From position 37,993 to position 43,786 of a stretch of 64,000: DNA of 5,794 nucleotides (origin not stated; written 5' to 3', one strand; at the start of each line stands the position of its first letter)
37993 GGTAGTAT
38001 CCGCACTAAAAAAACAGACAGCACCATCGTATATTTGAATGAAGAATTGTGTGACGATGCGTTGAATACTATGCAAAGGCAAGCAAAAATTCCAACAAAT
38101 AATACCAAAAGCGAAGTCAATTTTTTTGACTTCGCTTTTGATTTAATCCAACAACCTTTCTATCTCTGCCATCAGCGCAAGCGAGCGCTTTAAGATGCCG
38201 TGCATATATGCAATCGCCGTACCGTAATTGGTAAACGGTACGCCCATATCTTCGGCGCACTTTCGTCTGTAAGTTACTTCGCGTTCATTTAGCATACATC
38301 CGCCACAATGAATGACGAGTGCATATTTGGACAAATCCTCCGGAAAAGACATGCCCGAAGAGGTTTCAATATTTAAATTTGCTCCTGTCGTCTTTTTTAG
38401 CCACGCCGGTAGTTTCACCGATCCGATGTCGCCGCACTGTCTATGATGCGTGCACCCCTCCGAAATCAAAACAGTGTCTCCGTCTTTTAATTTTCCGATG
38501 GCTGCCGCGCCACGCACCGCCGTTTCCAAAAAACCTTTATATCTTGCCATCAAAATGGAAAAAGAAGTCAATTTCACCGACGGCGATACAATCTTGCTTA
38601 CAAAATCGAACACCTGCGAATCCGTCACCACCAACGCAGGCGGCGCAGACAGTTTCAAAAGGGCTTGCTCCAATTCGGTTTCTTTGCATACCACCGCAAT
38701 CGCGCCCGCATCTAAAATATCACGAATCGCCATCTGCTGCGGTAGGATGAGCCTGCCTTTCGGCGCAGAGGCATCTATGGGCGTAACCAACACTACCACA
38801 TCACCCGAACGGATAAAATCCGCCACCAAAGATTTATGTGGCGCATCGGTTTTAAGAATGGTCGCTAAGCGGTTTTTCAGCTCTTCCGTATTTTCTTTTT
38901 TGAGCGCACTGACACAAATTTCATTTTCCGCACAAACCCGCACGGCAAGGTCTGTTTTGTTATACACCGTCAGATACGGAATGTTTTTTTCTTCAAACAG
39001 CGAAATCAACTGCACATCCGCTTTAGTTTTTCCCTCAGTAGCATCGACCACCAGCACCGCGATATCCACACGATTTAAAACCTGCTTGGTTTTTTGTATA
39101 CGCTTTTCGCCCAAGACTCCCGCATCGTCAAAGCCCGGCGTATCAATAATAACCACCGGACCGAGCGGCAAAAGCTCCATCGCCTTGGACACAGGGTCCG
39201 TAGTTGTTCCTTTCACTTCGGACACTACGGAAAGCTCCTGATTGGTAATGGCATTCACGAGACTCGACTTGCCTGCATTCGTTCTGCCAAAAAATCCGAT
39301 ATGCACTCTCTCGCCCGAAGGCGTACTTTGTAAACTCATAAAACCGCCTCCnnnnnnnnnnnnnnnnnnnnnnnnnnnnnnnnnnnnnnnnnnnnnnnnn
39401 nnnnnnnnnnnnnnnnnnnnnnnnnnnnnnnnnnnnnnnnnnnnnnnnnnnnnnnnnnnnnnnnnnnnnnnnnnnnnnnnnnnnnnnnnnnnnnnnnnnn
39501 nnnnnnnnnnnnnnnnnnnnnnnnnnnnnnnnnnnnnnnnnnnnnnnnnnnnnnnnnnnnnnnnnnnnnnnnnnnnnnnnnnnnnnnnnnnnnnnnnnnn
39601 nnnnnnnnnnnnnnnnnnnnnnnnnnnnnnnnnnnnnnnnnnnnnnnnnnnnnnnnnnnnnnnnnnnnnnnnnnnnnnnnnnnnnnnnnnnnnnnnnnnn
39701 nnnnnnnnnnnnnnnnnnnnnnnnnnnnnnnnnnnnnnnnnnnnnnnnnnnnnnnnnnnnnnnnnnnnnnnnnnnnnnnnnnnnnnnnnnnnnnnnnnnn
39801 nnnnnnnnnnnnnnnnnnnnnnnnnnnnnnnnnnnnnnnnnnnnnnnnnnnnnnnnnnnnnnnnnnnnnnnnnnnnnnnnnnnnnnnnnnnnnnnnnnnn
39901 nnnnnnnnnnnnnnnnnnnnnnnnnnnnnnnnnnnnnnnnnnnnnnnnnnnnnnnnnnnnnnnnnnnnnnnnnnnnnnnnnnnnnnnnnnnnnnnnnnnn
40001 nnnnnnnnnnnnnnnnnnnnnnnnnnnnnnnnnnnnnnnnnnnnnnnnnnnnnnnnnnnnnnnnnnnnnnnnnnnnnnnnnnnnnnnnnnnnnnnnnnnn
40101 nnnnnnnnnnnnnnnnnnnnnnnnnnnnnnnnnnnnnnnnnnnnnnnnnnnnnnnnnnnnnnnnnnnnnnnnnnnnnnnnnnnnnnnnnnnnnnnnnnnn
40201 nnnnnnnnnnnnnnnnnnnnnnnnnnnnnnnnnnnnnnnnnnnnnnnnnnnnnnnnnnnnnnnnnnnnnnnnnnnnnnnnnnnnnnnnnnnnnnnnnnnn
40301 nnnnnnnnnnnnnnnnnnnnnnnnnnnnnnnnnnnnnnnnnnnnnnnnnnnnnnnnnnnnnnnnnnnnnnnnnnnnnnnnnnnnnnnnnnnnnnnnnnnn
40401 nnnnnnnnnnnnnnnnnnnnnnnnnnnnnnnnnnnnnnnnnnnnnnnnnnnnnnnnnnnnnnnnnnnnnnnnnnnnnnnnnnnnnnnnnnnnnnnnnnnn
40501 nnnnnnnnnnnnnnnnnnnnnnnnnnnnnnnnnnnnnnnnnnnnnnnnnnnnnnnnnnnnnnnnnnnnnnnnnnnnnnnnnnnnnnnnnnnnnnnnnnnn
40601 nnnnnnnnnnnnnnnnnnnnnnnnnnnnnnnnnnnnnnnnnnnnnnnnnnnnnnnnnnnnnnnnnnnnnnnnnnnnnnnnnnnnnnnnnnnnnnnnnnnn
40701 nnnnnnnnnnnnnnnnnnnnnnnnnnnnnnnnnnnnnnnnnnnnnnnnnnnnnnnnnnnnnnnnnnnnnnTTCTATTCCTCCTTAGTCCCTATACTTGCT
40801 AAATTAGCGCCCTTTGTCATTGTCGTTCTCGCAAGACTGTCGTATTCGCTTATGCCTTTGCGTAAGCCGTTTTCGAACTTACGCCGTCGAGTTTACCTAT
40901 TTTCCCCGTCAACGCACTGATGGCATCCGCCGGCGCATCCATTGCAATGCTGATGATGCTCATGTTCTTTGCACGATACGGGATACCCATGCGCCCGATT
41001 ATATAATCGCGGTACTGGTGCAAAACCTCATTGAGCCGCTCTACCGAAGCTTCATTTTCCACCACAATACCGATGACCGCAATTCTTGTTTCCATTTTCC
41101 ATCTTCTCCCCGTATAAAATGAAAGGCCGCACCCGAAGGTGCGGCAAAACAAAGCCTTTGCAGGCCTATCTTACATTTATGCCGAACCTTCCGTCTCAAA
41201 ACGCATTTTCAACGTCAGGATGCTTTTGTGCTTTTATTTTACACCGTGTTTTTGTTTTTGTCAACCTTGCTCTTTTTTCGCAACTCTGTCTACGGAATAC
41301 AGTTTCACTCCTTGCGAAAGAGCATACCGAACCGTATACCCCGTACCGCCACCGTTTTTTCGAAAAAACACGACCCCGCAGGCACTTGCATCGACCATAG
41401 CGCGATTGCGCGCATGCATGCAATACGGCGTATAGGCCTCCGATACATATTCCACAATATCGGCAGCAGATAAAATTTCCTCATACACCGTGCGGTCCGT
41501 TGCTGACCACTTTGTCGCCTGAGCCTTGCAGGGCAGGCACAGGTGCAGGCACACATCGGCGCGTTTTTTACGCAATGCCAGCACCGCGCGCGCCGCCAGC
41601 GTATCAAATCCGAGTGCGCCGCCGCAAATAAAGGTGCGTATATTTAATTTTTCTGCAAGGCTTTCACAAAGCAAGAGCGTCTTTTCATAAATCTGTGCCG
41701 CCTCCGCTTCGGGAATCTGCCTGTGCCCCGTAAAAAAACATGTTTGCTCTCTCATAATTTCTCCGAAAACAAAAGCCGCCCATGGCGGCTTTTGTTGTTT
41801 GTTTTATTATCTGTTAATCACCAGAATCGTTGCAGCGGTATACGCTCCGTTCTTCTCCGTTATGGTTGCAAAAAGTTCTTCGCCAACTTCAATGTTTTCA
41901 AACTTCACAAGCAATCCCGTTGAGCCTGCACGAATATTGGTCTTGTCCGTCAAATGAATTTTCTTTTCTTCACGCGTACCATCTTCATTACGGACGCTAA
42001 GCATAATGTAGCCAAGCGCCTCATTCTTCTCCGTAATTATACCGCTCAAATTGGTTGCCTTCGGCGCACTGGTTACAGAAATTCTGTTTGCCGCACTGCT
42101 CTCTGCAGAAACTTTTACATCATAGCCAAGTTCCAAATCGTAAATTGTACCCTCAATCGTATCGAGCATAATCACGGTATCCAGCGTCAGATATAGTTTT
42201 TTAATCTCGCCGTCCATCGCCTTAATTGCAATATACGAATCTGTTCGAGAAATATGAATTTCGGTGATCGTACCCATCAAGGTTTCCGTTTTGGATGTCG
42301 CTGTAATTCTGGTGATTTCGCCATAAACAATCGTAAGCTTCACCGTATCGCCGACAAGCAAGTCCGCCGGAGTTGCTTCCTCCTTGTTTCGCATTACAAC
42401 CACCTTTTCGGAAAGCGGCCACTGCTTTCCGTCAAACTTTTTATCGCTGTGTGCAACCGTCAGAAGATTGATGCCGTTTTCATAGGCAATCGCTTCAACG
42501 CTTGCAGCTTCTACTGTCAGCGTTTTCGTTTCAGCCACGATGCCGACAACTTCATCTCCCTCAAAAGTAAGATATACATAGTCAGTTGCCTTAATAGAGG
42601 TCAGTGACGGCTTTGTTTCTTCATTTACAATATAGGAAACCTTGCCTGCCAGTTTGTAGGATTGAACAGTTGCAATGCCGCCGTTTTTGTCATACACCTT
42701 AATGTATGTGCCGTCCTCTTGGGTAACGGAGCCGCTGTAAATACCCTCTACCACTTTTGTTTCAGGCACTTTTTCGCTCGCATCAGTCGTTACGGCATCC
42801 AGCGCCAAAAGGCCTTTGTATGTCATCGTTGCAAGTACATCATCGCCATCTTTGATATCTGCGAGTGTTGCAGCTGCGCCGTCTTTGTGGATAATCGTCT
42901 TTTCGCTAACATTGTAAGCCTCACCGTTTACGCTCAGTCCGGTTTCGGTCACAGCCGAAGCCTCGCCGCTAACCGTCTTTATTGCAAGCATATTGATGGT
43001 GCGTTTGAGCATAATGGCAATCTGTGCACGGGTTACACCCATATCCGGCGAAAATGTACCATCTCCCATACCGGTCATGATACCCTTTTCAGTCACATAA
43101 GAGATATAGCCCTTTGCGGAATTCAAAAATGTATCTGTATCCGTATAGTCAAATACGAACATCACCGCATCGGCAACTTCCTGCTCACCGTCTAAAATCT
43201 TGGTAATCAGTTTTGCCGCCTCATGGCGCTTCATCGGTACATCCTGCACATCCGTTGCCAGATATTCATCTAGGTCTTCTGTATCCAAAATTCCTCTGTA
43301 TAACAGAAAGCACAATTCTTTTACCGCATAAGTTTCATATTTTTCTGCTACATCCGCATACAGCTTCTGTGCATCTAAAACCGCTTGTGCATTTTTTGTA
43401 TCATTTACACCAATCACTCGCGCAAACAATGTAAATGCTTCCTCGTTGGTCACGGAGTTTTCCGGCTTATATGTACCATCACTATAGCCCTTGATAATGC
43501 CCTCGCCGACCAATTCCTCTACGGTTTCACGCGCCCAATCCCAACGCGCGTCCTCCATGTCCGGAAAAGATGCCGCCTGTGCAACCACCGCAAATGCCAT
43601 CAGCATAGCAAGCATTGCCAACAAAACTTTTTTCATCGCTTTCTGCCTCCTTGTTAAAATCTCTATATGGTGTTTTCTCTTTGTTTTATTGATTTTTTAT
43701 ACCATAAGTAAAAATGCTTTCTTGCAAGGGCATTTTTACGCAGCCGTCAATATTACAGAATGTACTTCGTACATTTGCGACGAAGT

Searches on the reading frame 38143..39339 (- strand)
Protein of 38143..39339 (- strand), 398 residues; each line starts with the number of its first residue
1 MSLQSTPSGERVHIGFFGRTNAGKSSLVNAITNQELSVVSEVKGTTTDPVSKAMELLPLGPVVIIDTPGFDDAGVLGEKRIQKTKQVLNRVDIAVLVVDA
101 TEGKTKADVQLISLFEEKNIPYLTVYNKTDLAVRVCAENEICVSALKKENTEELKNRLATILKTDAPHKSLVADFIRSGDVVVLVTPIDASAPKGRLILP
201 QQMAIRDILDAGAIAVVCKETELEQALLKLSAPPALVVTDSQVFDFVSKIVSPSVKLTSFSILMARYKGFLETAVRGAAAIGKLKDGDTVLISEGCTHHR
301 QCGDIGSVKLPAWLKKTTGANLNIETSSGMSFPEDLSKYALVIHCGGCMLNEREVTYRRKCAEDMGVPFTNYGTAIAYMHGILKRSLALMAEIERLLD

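Call 47: search_protein_families(library=pfam, proteins=[window:38143-39339:-], max_evalue=0.001)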
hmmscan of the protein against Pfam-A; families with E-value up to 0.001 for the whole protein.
window:38143-39339:- (398 aa): 8 families
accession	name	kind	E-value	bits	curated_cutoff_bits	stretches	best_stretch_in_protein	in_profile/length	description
PF18133.7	HydF_tetramer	-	4e-46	156.1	22.6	1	273-388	2-117/118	Hydrogen maturase F tetramerization domain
PF18128.7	HydF_dimer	-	7.3e-38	129.1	23.4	1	171-269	1-99/99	Hydrogen maturase F dimerization domain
PF01926.29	MMR_HSR1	-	5e-23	81.8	21.9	1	14-128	2-113/113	50S ribosome-binding GTPase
PF00009.33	GTP_EFTU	-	3.1e-10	40.4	26.5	1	63-159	72-147/188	Elongation factor Tu GTP binding domain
PF00350.29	Dynamin_N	-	4.8e-10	40.2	27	1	14-46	1-32/168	Dynamin family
PF02421.24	FeoB_N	-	1.1e-08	35.2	27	1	13-134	2-120/156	Ferrous iron transport protein B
PF03193.22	RsgA_GTPase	-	6.5e-08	33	30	1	16-74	111-172/174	RsgA GTPase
PF04548.22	AIG1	-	0.00016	21.5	27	1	17-112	6-104/212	AIG1 family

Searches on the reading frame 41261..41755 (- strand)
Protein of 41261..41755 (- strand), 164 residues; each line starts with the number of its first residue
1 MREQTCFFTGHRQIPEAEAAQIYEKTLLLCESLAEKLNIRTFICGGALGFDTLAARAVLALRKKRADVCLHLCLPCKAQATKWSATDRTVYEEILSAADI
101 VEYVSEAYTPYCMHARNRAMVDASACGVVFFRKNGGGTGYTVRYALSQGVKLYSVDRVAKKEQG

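Call 47: search_protein_families(library=pfam, proteins=[window:41261-41755:-], max_evalue=0.001)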
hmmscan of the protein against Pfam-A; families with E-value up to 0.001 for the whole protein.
window:41261-41755:- (164 aa): 2 families
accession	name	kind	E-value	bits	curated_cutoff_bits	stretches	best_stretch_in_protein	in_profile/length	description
PF06908.16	YpsA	-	3.1e-14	53.7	27.7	1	36-145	38-149/168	YspA SLOG family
PF02481.21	DNA_processg_A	-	2.1e-06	27.5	29.6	1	29-160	62-192/212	DNA recombination-mediator protein A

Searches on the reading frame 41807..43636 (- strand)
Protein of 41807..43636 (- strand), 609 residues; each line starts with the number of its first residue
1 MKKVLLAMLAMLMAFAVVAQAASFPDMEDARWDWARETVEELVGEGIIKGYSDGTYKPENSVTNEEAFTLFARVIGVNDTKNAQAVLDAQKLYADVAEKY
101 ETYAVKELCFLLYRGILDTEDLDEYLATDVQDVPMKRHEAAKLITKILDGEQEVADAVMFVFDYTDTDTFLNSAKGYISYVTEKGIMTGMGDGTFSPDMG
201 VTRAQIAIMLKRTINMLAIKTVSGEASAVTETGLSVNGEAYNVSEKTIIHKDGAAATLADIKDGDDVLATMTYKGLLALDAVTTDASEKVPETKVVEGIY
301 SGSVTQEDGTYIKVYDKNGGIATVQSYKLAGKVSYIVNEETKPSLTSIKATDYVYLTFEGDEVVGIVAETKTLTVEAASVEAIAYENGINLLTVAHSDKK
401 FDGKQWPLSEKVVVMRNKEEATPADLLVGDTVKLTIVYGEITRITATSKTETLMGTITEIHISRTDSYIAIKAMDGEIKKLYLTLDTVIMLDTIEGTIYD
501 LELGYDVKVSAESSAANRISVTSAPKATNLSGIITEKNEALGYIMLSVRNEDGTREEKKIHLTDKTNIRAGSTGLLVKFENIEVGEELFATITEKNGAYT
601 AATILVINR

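Call 47: search_protein_families(library=pfam, proteins=[window:41807-43636:-], max_evalue=0.001)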
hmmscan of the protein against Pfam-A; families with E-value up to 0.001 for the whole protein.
window:41807-43636:- (609 aa): 1 family
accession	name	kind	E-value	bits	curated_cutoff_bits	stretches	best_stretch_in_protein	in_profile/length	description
PF00395.25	SLH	-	1.1e-23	83.3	20.8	2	164-207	2-44/44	S-layer homology domain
